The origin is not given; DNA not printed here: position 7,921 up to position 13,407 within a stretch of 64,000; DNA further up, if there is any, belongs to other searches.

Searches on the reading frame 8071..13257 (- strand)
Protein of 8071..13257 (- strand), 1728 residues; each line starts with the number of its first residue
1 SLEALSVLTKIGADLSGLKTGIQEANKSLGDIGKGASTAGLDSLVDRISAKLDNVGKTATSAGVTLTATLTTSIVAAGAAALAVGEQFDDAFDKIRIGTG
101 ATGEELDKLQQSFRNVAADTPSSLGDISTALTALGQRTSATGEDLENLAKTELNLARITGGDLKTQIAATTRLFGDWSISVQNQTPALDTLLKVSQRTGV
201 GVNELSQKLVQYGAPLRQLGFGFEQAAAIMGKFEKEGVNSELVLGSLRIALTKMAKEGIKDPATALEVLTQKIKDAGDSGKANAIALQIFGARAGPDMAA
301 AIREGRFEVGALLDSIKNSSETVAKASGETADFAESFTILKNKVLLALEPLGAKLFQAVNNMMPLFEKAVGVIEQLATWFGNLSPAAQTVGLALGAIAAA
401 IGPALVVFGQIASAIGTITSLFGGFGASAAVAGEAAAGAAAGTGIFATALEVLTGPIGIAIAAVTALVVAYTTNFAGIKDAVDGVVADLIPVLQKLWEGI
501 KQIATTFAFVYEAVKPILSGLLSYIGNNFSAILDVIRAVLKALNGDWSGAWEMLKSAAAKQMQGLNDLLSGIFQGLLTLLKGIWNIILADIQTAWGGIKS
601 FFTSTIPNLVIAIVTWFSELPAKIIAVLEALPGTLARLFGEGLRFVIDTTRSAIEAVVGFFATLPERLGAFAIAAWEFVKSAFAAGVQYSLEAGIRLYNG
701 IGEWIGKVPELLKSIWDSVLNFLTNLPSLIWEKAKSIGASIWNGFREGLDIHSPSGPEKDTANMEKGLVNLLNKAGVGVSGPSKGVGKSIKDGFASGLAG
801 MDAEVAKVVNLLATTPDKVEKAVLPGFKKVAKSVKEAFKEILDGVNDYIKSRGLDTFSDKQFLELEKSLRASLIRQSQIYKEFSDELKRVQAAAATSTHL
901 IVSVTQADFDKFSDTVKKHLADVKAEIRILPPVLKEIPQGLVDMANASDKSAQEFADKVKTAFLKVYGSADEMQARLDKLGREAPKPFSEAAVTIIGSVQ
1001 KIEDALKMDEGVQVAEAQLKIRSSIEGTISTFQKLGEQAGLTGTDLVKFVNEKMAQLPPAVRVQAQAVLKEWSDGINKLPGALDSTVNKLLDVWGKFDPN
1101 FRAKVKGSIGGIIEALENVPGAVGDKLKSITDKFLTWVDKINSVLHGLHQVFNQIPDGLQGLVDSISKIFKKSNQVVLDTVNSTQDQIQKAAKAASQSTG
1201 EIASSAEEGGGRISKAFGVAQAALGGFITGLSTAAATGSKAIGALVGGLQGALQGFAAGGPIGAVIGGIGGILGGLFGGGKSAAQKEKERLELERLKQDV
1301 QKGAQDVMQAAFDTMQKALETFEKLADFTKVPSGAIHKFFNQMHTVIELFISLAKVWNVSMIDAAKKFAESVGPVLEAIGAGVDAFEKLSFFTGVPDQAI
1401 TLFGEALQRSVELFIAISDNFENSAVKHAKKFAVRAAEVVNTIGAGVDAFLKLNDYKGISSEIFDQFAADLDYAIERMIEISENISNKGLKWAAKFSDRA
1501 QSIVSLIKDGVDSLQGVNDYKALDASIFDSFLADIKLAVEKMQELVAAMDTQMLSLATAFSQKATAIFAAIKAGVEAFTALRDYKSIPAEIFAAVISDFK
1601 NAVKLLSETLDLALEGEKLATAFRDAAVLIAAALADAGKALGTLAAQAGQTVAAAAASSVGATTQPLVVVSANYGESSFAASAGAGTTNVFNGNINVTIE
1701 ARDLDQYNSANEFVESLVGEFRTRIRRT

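Call 37: search_protein_families(library=pfam, proteins=[window:8071-13257:-], max_evalue=0.001)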
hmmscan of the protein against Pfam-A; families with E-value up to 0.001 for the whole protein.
window:8071-13257:- (1728 aa): 2 families
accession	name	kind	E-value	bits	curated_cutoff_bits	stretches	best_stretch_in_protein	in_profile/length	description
PF10145.14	PhageMin_Tail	-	1.4e-13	51.7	33.2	1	111-291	2-201/201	Phage-related minor tail protein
PF04513.17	Baculo_PEP_C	-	6e-05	23.6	38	0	1101-1188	50-134/140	Baculovirus polyhedron envelope protein, PEP, C terminus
